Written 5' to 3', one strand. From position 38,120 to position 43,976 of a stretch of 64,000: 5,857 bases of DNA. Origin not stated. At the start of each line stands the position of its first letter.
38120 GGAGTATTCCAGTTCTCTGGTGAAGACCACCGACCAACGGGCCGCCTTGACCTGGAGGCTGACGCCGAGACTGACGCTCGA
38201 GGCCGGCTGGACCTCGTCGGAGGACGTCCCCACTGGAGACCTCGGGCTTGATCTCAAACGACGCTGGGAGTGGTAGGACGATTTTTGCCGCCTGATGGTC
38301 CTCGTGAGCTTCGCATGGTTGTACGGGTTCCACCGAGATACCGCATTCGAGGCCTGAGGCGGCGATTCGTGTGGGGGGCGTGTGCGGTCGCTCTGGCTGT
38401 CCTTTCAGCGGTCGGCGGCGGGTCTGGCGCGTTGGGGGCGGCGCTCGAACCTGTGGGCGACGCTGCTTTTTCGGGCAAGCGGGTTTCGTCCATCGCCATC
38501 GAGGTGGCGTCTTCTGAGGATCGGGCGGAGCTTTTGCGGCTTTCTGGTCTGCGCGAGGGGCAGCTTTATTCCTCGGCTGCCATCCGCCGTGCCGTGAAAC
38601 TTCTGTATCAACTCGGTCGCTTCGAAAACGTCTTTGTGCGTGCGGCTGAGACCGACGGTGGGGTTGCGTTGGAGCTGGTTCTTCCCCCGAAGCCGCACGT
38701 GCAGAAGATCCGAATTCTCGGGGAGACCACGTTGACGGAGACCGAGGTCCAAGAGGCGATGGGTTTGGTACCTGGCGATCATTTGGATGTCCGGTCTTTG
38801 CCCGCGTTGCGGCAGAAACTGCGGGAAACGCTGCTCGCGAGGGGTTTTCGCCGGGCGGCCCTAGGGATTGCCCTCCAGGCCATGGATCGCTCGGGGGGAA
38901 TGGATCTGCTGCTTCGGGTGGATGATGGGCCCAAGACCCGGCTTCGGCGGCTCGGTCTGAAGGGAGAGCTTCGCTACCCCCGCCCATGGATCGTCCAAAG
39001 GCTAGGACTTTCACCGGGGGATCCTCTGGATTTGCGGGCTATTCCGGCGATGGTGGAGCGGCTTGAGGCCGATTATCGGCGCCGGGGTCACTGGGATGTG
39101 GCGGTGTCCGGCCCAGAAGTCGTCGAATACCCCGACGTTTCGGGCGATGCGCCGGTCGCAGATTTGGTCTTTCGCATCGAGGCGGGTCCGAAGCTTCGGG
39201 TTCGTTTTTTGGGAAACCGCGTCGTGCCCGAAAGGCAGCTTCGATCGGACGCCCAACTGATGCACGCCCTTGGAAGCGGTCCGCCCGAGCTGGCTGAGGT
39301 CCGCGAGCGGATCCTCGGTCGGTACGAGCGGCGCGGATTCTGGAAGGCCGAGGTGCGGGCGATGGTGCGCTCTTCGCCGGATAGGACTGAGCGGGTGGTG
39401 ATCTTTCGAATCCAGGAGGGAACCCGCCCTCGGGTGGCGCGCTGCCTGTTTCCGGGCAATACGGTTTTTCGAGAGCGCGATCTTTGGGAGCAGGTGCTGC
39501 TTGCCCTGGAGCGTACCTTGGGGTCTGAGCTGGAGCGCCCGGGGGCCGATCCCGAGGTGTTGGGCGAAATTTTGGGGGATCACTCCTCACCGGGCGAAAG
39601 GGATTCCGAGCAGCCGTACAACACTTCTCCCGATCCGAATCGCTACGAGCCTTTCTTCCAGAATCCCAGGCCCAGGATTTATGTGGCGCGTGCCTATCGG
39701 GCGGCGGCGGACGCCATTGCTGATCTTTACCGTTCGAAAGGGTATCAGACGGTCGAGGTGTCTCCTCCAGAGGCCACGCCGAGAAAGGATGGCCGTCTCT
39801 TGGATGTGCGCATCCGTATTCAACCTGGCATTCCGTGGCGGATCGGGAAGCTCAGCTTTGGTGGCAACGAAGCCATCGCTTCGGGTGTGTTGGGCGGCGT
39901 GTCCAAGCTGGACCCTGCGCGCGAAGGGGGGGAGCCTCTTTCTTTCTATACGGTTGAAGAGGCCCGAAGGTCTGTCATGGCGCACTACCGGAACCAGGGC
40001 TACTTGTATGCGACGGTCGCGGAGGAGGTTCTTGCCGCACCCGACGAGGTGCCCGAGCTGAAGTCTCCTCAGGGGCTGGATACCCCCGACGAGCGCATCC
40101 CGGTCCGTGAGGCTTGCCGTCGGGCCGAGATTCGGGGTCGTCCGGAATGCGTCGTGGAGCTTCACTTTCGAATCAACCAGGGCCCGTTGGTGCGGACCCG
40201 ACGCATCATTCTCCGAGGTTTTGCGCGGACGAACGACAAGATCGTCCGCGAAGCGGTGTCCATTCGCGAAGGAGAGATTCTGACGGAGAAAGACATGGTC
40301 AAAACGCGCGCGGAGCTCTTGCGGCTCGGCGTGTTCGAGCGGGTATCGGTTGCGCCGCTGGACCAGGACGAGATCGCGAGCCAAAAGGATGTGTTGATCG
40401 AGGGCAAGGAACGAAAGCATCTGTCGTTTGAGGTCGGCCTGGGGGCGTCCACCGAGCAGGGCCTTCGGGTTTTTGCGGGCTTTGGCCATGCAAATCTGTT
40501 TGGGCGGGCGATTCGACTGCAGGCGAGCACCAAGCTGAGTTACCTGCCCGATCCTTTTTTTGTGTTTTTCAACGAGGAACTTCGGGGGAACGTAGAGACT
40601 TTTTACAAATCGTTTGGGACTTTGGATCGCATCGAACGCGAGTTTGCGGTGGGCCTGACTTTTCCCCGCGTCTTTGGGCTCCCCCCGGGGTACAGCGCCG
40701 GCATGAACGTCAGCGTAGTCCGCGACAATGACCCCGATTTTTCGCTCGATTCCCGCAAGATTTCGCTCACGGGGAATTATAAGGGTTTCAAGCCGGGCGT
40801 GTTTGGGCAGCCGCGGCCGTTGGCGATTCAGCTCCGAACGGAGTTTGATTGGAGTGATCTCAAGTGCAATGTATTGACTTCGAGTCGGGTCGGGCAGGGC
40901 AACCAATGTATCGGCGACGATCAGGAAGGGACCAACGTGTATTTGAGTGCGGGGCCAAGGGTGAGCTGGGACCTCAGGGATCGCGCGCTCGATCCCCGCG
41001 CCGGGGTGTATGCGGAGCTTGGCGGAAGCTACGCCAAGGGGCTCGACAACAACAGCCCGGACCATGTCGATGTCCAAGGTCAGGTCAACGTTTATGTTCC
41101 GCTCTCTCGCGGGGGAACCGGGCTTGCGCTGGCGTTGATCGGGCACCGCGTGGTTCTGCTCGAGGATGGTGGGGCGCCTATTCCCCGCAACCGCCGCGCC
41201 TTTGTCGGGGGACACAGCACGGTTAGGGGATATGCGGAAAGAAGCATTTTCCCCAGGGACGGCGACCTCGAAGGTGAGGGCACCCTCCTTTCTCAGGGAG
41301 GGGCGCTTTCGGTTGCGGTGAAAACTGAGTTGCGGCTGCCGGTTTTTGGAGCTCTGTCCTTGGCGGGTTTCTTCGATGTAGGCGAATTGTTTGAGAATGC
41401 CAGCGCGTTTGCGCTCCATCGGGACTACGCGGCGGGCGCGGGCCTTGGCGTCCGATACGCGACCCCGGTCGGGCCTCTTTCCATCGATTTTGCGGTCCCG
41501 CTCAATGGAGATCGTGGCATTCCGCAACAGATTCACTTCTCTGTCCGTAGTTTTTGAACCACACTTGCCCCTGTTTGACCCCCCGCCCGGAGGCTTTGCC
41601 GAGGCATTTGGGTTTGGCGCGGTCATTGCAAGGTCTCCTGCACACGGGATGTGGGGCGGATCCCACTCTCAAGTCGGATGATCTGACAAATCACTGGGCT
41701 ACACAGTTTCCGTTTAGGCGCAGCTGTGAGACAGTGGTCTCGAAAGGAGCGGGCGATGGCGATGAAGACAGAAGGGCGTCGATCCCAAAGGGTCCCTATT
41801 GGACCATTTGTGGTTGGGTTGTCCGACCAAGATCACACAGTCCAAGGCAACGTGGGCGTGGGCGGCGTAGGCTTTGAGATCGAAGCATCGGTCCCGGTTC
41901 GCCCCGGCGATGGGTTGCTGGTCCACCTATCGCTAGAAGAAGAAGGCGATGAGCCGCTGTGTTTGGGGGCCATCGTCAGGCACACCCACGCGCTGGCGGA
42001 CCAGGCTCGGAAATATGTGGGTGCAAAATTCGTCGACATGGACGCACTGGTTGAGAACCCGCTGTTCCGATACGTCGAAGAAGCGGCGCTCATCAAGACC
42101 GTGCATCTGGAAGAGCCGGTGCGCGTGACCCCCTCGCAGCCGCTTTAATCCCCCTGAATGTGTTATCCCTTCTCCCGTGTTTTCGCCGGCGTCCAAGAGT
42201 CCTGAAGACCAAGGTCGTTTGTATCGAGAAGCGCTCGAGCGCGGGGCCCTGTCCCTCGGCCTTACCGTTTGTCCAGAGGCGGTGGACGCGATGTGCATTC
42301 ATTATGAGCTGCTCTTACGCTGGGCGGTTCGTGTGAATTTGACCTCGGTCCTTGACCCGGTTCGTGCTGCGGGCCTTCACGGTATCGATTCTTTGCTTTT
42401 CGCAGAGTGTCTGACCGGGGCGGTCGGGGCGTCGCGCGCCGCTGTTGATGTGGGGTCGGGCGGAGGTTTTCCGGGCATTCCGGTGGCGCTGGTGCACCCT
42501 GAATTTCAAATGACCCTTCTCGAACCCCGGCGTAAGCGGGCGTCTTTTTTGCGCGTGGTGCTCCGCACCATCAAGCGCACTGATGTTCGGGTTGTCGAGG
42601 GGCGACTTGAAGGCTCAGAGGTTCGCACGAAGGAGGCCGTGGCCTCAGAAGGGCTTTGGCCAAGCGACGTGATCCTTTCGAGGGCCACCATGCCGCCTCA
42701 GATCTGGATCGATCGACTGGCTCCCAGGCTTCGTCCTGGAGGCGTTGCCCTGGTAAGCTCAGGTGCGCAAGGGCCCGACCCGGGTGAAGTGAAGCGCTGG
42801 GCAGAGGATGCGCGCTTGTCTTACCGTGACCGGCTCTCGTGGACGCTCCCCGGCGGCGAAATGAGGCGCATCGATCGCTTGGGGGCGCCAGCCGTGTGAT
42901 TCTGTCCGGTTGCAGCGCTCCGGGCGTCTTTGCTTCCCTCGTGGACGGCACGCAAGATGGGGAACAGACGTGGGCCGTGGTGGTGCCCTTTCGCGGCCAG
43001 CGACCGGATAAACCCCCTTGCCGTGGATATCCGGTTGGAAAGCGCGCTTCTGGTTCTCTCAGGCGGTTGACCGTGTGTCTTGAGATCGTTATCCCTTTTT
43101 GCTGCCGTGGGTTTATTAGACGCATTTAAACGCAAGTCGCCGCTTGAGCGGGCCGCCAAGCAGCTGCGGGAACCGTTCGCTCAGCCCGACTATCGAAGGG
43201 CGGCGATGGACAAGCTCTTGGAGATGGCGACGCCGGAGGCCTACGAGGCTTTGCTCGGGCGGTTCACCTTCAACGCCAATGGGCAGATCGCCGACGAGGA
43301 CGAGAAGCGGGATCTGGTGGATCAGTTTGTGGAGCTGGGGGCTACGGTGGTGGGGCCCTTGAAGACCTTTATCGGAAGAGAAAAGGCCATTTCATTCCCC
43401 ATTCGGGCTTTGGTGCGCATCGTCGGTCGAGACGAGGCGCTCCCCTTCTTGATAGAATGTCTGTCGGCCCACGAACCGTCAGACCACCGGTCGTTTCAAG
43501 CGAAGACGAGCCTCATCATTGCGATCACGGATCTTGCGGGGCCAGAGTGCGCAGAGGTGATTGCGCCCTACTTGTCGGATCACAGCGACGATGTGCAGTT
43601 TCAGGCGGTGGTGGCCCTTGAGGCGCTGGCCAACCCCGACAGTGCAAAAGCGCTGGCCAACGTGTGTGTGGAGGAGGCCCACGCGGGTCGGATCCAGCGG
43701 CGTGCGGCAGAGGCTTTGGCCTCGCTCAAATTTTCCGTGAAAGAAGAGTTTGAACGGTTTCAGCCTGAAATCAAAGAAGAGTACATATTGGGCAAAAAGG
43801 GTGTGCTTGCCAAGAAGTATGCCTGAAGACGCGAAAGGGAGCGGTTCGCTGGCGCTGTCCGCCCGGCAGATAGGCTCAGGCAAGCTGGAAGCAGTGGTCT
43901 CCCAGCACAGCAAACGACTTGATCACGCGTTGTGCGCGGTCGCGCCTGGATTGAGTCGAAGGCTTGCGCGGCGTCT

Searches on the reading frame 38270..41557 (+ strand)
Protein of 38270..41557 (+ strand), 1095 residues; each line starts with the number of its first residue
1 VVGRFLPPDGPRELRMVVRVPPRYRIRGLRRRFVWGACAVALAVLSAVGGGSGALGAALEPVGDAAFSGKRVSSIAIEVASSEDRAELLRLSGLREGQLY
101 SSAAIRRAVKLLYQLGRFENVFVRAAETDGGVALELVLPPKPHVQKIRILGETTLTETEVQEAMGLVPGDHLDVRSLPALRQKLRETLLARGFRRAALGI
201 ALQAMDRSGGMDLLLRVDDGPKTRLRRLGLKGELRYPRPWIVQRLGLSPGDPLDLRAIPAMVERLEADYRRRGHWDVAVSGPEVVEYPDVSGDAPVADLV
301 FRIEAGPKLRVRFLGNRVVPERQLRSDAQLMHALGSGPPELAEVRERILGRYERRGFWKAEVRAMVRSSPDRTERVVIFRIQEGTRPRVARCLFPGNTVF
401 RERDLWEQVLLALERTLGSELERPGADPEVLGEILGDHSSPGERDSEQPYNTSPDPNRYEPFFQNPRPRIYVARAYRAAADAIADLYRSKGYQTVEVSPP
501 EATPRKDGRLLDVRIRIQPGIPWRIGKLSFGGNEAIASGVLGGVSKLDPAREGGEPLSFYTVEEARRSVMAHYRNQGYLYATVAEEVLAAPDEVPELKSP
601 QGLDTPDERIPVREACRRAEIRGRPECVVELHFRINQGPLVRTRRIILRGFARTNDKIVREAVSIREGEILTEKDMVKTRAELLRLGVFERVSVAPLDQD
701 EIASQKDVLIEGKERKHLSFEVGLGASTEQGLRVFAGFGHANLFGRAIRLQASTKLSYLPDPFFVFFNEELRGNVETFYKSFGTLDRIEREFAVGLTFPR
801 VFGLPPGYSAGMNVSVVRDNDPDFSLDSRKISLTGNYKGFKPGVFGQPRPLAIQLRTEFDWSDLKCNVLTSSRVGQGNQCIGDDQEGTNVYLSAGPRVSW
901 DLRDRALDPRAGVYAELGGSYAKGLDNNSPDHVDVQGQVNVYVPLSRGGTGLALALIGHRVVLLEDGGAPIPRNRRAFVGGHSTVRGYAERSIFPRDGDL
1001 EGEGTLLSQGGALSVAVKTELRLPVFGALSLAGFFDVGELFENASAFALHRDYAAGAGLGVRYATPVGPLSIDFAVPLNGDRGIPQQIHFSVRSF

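Call 33: search_protein_families(library=pfam, proteins=[window:38270-41557:+], max_evalue=0.00001)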
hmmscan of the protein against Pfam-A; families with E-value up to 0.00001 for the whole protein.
window:38270-41557:+ (1095 aa): 3 families
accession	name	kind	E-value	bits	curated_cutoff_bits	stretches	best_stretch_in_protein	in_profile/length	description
PF07244.20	POTRA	-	7.2e-41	139.2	21.3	0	72-127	3-62/79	Surface antigen variable number repeat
PF01103.29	Omp85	-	6.1e-33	115.1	24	1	742-1091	1-320/325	Omp85 superfamily domain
PF08479.16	POTRA_2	-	1.3e-09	38.2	24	0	478-503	38-63/76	POTRA domain, ShlB-type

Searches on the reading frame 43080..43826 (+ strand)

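Call 17: search_protein_families(library=pfam, proteins=[window:43080-43826:+], max_evalue=0.001)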
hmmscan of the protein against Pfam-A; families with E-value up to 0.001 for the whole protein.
window:43080-43826:+ (248 aa): 1 family
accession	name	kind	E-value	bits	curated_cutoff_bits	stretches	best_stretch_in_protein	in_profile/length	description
PF13646.12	HEAT_2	-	9.3e-10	39.1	27.7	1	122-214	2-88/88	HEAT repeats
